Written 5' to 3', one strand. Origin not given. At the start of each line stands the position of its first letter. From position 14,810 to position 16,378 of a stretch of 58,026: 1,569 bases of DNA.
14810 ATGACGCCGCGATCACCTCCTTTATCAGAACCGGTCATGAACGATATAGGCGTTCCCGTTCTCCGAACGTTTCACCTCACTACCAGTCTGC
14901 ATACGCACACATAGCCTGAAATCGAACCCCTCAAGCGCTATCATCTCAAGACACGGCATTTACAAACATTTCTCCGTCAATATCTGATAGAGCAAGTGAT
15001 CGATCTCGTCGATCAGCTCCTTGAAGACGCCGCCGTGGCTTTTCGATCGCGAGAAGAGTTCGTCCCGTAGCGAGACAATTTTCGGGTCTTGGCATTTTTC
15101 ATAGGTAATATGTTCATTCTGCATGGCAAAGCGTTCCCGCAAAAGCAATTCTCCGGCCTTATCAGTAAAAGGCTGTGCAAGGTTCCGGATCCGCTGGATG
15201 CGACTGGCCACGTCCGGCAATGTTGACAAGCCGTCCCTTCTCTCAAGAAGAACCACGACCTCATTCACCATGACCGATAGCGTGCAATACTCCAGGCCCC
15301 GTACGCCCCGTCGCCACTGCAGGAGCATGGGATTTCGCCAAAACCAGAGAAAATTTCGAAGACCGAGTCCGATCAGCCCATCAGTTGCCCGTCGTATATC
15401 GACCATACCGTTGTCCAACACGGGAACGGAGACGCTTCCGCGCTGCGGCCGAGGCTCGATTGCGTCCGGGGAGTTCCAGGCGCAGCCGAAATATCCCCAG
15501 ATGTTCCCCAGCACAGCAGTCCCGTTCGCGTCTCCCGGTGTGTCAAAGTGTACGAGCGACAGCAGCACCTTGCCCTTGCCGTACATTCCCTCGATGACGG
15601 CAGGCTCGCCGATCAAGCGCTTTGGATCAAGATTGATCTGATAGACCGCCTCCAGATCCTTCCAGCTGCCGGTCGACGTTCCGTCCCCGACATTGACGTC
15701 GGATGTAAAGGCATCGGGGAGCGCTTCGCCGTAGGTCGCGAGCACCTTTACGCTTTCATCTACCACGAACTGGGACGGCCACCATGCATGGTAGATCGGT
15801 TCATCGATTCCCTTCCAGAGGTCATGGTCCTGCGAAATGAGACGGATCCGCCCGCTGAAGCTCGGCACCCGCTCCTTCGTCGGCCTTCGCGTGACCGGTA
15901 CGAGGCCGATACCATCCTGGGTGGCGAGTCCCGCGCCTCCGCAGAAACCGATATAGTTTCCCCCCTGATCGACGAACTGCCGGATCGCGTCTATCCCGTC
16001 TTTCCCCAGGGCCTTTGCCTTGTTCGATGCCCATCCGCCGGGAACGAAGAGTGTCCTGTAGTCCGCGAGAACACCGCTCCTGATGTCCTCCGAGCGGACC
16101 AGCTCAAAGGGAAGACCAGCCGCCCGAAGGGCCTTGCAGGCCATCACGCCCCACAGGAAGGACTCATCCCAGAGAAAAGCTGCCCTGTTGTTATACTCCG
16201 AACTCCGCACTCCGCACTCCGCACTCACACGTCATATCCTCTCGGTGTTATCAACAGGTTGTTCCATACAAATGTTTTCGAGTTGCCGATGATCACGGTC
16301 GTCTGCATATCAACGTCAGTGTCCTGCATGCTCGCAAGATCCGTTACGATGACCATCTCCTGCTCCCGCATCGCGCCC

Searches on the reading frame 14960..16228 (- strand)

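Call 17: search_protein_families(library=pfam, proteins=[window:14960-16228:-], max_evalue=0.00001)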
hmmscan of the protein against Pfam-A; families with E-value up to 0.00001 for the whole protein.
window:14960-16228:- (422 aa): 1 family
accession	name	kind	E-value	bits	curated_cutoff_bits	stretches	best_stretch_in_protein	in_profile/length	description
PF09825.15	BPL_N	-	1.4e-08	34.4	24.2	1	59-103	52-96/283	Biotin-protein ligase, N terminal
